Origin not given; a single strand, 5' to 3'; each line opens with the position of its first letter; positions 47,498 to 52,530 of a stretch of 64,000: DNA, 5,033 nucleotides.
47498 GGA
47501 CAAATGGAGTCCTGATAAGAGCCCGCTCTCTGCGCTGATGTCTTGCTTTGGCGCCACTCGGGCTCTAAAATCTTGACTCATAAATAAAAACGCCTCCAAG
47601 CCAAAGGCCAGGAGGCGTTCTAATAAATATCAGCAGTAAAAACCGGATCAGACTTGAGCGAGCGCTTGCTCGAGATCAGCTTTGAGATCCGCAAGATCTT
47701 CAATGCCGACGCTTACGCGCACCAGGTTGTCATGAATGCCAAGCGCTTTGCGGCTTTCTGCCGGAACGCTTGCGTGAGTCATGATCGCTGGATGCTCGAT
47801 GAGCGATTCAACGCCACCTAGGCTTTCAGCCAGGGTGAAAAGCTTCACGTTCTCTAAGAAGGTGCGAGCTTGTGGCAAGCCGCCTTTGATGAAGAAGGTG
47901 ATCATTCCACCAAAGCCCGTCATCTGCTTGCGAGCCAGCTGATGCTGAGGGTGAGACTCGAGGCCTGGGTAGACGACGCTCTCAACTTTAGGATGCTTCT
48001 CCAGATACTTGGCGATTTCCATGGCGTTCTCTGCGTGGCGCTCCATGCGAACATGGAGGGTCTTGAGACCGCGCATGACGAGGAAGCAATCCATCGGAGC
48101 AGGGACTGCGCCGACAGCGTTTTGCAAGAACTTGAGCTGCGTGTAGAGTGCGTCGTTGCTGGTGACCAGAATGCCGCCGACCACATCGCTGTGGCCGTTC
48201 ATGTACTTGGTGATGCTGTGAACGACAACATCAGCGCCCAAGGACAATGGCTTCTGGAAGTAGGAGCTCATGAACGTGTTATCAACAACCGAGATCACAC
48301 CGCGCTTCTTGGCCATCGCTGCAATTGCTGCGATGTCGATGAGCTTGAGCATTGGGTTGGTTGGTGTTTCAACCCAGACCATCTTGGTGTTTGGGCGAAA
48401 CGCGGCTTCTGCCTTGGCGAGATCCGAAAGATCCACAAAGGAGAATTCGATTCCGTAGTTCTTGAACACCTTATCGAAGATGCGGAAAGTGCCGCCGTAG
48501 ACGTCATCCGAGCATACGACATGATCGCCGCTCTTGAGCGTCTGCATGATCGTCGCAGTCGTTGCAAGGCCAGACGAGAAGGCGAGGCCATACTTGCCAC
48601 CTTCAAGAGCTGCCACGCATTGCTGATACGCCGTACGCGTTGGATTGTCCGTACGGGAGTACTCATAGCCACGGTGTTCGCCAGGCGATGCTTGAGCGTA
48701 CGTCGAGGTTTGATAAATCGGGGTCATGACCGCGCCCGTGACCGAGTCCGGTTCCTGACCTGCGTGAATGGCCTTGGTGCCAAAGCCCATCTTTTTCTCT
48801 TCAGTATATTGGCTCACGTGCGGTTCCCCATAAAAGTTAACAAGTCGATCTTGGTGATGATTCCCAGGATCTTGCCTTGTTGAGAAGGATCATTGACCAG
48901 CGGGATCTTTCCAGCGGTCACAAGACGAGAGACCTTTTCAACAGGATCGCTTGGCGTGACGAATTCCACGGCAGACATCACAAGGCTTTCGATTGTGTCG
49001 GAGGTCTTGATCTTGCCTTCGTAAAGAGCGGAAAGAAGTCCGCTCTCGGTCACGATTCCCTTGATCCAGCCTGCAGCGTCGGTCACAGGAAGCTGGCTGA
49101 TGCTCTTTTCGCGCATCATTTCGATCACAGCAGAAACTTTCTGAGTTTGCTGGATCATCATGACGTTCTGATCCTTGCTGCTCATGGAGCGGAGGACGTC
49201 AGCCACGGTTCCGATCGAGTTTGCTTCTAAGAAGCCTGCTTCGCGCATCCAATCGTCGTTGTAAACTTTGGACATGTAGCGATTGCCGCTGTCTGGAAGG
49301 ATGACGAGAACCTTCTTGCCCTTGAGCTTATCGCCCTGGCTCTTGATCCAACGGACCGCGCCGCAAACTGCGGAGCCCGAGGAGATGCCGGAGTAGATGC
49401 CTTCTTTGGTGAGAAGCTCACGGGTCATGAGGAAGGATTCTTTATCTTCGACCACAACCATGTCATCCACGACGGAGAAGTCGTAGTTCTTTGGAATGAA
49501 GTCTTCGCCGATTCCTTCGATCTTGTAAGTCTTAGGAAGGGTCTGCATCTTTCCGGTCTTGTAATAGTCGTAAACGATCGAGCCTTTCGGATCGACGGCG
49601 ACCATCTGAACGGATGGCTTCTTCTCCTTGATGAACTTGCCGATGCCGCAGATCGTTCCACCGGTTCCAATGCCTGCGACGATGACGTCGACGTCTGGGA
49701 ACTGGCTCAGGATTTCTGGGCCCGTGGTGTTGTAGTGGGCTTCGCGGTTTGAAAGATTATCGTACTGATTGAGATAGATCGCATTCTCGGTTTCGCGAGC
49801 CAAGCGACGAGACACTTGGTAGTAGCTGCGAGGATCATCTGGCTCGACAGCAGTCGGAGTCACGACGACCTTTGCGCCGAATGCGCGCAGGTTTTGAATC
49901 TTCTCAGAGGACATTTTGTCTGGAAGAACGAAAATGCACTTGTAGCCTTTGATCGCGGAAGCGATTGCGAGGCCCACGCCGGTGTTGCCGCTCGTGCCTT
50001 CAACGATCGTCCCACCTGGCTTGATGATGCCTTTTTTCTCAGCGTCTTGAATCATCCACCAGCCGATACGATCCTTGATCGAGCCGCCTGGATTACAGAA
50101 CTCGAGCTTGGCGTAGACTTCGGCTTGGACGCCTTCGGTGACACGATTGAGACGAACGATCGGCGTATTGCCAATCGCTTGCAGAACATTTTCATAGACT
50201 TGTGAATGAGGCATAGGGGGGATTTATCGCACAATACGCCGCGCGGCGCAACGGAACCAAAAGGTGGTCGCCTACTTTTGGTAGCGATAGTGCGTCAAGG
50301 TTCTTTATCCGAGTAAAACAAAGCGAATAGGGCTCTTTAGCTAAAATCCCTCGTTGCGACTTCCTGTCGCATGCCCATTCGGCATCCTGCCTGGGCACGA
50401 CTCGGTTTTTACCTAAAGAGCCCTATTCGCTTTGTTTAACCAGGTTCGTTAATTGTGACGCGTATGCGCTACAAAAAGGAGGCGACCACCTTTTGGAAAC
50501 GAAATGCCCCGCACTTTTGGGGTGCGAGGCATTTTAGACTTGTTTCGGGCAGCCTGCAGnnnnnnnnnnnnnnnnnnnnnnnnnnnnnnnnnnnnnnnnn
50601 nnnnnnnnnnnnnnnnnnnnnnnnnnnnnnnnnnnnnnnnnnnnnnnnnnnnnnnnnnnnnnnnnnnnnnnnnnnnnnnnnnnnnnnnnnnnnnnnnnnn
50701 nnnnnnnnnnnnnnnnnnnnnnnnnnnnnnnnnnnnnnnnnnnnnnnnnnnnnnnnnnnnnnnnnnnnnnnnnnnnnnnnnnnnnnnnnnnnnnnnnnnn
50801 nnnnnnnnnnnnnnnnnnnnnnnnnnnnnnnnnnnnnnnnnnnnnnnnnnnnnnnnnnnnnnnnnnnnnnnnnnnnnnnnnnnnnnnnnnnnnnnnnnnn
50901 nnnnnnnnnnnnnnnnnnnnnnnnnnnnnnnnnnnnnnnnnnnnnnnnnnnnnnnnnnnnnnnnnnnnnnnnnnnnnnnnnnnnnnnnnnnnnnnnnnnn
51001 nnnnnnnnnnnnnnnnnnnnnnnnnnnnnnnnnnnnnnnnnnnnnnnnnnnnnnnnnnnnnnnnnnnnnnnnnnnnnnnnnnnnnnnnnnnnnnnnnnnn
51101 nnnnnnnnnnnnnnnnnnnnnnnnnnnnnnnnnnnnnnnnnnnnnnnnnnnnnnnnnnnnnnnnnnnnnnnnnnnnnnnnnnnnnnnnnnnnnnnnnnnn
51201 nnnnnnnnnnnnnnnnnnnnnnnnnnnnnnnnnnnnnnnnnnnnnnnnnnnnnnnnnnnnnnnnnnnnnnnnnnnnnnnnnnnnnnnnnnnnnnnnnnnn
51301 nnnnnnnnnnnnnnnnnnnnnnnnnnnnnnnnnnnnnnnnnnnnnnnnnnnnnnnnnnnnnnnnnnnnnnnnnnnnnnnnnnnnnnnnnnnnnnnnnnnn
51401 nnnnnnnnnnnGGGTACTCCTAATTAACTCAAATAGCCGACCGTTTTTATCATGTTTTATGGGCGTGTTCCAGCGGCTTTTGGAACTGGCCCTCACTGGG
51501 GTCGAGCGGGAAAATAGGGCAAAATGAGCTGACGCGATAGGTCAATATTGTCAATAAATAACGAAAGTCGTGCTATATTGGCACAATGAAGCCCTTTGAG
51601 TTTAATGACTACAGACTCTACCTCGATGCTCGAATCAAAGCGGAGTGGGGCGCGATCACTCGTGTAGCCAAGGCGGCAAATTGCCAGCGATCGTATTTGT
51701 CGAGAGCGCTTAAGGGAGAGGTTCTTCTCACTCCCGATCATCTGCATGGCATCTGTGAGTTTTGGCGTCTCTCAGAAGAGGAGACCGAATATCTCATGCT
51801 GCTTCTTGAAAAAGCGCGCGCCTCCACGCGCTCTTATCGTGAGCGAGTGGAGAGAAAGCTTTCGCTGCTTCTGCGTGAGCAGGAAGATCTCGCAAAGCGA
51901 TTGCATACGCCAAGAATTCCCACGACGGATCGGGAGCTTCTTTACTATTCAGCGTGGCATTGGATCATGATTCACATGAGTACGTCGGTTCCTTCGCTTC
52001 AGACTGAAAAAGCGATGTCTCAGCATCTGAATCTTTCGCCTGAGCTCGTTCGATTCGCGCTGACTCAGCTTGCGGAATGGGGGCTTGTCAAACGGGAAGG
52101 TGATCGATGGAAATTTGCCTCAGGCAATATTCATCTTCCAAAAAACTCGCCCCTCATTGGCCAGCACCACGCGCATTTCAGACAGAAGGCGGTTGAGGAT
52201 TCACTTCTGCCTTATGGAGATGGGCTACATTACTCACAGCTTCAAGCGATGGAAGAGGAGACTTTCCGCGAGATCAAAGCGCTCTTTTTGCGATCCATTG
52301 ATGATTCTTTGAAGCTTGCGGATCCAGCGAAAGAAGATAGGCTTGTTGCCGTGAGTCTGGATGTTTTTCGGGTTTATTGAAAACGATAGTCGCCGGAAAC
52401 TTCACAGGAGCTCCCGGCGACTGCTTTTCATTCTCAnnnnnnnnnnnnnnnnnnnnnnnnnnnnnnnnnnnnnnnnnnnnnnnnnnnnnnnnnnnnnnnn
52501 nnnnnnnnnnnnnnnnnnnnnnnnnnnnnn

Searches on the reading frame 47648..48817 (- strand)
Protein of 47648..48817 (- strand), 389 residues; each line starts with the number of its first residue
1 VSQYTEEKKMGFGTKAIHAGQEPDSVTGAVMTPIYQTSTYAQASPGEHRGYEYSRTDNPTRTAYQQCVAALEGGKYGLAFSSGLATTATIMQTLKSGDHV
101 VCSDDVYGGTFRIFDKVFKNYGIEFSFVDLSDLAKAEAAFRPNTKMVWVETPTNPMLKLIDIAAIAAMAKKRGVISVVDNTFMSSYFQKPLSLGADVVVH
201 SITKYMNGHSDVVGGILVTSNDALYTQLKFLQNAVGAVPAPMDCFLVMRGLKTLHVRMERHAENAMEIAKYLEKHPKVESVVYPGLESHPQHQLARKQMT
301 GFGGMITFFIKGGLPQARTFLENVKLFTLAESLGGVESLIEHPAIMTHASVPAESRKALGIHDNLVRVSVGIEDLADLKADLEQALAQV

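Call 80: search_protein_families(library=pfam, proteins=[window:47648-48817:-], max_evalue=0.01)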
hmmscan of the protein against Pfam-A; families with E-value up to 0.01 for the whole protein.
window:47648-48817:- (389 aa): 5 families
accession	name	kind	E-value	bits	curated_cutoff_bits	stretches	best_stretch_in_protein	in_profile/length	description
PF01053.26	Cys_Met_Meta_PP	-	1.8e-165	550.5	27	1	14-386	2-380/381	Cys/Met metabolism PLP-dependent enzyme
PF00155.27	Aminotran_1_2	-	7.1e-07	29.2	19.7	1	77-234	68-247/361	Aminotransferase class I and II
PF06838.17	Met_gamma_lyase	-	0.00062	18.9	24.2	1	117-222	124-241/405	Methionine gamma-lyase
PF00266.25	Aminotran_5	-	0.0012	18.3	21.5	1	90-208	81-204/371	Aminotransferase class-V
PF01041.23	DegT_DnrJ_EryC1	-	0.0016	18.2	19.8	1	59-234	24-201/360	DegT/DnrJ/EryC1/StrS aminotransferase family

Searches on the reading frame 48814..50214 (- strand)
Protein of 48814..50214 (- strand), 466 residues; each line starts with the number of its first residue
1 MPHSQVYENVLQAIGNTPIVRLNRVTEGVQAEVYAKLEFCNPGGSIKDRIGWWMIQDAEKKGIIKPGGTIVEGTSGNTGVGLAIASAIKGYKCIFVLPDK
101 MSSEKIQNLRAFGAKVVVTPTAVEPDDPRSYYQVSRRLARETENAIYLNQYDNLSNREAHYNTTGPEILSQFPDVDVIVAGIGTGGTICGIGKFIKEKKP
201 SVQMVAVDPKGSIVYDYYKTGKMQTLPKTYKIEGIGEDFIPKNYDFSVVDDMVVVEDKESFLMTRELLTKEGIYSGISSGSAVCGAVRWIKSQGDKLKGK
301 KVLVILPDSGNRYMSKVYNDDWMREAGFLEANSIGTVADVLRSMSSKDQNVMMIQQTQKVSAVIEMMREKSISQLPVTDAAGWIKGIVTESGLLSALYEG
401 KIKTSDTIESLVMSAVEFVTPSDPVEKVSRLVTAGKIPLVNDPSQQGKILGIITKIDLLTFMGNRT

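Call 80: search_protein_families(library=pfam, proteins=[window:48814-50214:-], max_evalue=0.01)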
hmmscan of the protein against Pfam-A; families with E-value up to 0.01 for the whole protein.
window:48814-50214:- (466 aa): 2 families
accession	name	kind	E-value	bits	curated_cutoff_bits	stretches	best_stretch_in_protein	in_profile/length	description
PF00291.31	PALP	-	1.1e-80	271.5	35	1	11-308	2-295/295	Pyridoxal-phosphate dependent enzyme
PF00571.33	CBS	-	7.3e-14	52.3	24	2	346-398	7-56/57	CBS domain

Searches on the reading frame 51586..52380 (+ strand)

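Call 3: search_protein_families(library=pfam, proteins=[window:51586-52380:+], max_evalue=0.1)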
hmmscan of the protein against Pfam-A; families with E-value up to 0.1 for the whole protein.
window:51586-52380:+ (264 aa): 7 families
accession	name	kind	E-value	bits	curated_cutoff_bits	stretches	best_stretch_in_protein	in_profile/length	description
PF14394.12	DUF4423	-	4.1e-13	49.9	30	1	118-263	15-165/165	Domain of unknown function (DUF4423)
PF13560.12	HTH_31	-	3.7e-05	24.4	27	1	25-70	18-64/64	Helix-turn-helix domain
PF24270.1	HTH_Cmi2_C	-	0.0039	17.9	27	1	139-175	89-125/125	Cmi2, C-terminal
PF01381.28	HTH_3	-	0.0099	16.3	23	0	26-59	14-47/55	Helix-turn-helix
PF00392.27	GntR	-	0.018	15.1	27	1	140-171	26-57/64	Bacterial regulatory proteins, gntR family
PF13443.12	HTH_26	-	0.03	15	22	1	24-60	13-50/63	Cro/C1-type HTH DNA-binding domain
PF13545.12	HTH_Crp_2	-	0.082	13.3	27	0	140-172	24-56/70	Crp-like helix-turn-helix domain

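Call 4: search_protein_families(library=ncbifam, proteins=[window:51586-52380:+], max_evalue=0.1)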
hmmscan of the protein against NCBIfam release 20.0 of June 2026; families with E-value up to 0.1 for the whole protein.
window:51586-52380:+ (264 aa): 3 families
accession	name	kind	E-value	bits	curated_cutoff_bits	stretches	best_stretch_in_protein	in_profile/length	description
TIGR02147.1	Fsuc_second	paralog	1.6e-08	34.3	50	1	4-182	5-184/272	TIGR02147 family protein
NF040939.2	trans_reg_lrs14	equivalog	0.0065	16.5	90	0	139-173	37-71/103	Lrs14 family HTH-type transcriptional regulator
NF053606.1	Sta1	subfamily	0.068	13.3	80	0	140-173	36-69/100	Sta1 family transcriptional regulator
